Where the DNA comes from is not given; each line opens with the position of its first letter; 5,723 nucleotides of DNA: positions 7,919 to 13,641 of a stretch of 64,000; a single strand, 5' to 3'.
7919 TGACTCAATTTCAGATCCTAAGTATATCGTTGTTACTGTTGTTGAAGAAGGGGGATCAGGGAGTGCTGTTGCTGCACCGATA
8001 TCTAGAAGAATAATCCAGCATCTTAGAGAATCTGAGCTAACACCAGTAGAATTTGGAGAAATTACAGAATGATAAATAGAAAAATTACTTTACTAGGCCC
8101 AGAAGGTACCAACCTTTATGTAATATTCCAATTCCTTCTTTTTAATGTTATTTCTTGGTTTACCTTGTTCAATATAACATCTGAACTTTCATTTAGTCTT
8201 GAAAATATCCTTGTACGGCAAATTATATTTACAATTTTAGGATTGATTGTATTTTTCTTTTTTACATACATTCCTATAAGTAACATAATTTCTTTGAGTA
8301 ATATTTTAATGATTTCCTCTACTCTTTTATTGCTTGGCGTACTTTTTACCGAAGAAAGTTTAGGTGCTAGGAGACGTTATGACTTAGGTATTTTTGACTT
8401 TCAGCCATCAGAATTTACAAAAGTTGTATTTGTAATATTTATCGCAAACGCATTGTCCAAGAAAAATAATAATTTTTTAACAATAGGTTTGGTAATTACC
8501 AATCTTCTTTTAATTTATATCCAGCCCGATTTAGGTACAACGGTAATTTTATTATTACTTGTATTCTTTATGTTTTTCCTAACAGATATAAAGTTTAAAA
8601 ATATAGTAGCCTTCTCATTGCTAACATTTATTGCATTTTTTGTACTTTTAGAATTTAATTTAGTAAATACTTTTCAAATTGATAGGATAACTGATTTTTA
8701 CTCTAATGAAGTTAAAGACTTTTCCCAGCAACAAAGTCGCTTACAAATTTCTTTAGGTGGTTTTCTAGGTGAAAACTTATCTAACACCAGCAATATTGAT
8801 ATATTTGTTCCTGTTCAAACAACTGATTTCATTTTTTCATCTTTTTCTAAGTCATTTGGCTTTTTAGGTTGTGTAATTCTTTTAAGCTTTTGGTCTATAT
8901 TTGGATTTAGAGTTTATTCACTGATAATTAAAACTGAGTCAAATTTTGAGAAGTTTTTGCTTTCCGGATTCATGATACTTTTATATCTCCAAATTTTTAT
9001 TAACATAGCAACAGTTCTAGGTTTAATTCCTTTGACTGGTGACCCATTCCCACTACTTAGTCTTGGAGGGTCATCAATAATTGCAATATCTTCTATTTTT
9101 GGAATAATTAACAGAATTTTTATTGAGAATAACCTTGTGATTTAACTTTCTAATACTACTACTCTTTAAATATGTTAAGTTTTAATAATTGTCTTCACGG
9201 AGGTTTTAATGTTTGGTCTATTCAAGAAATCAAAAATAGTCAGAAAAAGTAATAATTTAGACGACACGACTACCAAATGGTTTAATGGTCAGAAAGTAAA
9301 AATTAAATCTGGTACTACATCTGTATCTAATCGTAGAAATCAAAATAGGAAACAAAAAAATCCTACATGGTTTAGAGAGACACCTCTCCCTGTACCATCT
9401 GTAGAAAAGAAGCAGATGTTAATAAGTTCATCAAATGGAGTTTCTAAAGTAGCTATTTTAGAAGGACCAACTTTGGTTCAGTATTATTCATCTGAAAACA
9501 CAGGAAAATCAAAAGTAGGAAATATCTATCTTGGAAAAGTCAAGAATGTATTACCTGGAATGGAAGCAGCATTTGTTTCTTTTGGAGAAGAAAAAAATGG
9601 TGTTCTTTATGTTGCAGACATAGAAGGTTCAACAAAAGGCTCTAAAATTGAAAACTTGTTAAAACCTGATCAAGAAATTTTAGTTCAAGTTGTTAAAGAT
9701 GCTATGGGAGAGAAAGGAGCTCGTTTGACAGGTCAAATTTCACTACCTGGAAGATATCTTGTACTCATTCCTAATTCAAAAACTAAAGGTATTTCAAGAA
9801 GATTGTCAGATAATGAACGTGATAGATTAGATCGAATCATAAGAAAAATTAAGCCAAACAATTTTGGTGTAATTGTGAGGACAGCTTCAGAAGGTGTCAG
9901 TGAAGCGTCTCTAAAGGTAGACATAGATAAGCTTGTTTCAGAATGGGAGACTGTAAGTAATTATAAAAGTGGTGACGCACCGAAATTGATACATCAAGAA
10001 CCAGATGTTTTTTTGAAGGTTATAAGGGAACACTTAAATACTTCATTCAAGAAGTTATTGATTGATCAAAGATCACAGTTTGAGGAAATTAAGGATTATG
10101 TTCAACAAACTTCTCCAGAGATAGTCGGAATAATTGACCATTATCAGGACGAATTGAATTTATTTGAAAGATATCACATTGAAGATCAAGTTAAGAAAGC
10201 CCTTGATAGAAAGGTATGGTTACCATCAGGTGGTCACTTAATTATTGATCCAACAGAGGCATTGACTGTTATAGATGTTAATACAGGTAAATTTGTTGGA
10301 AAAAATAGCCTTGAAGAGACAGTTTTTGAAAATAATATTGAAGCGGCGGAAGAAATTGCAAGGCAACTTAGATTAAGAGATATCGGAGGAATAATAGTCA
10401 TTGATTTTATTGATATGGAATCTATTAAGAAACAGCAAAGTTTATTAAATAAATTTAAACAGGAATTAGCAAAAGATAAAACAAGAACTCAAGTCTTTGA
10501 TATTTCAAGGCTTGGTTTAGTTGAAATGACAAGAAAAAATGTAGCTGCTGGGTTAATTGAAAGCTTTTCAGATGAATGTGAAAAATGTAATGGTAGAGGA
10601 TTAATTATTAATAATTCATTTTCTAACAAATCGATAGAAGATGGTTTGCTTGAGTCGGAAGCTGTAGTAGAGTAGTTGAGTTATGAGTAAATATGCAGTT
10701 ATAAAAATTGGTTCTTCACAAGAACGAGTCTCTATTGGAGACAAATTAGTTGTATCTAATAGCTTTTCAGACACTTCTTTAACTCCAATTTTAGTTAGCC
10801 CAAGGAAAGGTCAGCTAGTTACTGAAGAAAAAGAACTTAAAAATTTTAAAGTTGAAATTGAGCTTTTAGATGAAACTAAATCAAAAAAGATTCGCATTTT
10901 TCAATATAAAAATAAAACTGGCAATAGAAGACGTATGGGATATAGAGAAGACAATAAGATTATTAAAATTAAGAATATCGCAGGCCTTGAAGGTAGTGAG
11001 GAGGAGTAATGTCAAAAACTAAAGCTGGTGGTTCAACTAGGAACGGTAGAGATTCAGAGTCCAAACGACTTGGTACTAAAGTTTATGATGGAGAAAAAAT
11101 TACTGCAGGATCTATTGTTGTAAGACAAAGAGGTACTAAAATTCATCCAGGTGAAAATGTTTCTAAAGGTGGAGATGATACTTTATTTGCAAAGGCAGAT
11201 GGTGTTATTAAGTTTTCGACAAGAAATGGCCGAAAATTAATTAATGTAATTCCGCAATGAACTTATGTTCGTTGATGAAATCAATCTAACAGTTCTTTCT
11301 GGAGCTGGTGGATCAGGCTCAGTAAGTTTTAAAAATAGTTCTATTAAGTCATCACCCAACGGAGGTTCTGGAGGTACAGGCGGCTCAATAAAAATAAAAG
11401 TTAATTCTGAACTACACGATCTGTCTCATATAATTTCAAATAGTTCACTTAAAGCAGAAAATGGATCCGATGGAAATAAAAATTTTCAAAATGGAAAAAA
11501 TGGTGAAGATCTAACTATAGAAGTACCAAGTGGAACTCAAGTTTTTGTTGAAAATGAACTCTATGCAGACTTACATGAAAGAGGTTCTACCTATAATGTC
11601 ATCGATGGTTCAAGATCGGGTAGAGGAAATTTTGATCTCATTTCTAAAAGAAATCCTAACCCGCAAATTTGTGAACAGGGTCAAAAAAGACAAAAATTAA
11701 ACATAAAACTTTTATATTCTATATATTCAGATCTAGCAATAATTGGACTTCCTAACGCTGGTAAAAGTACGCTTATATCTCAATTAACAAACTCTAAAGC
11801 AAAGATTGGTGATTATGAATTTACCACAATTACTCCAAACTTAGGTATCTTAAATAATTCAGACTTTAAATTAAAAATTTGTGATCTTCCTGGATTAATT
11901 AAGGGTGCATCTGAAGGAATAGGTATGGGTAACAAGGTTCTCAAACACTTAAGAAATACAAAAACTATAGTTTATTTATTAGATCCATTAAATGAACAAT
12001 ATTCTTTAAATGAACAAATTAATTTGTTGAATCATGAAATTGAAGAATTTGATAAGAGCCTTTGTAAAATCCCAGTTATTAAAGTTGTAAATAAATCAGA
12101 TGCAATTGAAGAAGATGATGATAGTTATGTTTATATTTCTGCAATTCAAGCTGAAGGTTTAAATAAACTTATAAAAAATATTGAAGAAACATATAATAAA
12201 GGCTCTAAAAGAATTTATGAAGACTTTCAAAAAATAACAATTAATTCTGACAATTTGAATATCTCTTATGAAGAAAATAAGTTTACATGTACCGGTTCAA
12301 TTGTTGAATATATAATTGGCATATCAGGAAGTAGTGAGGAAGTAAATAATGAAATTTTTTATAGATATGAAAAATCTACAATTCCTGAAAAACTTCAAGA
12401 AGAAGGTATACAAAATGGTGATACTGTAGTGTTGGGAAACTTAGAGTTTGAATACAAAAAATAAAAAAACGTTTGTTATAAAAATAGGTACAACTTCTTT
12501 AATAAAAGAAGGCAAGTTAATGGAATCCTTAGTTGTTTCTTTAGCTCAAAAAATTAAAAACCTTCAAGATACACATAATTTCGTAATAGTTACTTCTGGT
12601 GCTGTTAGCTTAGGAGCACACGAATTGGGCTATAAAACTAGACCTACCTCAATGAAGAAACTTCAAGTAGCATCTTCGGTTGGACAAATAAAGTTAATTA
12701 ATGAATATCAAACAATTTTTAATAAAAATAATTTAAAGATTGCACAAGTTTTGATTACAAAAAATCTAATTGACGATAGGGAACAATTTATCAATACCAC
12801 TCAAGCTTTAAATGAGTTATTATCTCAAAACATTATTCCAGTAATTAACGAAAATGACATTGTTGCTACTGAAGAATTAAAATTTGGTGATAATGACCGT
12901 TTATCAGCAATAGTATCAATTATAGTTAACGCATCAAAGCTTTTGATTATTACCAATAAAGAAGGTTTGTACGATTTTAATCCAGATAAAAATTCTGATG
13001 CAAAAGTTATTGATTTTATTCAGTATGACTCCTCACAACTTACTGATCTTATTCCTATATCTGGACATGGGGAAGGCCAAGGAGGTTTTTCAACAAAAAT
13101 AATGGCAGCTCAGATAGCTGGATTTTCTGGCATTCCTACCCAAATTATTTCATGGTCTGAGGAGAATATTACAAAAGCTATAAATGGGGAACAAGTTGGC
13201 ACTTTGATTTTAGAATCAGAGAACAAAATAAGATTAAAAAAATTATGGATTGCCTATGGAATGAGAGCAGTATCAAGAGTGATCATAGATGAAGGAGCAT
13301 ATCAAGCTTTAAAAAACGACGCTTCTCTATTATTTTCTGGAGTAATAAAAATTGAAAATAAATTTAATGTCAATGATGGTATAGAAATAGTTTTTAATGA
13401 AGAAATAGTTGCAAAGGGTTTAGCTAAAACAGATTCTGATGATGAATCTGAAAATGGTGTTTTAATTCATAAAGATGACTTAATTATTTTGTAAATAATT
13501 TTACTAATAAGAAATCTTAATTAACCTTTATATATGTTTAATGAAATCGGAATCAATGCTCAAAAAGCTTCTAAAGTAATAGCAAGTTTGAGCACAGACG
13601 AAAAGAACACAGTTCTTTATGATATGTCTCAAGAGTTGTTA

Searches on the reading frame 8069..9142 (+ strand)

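Call 64: search_protein_families(library=pfam, proteins=[window:8069-9142:+], max_evalue=0.0001)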
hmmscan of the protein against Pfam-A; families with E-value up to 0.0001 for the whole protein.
window:8069-9142:+ (358 aa): 1 family
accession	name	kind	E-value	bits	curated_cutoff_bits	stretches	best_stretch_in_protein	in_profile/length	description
PF01098.24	FTSW_RODA_SPOVE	-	2.4e-63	214.7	26.4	1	20-353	9-353/356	Cell cycle protein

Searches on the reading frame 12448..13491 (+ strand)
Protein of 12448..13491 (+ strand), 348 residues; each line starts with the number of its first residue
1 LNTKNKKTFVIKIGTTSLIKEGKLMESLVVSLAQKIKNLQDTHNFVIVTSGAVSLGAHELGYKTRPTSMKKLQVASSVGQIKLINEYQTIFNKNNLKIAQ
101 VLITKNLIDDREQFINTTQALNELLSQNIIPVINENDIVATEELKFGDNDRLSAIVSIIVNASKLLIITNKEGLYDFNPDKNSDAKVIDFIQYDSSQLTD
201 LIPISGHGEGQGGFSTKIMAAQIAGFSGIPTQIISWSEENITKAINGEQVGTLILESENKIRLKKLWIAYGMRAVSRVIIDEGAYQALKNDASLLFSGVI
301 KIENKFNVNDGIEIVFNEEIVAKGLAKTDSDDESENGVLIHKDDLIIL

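Call 64: search_protein_families(library=pfam, proteins=[window:12448-13491:+], max_evalue=0.0001)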
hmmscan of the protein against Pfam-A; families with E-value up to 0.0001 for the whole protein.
window:12448-13491:+ (348 aa): 2 families
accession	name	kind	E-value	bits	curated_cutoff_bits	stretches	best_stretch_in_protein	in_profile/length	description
PF00696.33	AA_kinase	-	1.9e-37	129.7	24.9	1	7-235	1-234/234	Amino acid kinase family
PF01472.26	PUA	-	7.6e-12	45.5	24.8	1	277-332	2-58/74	PUA domain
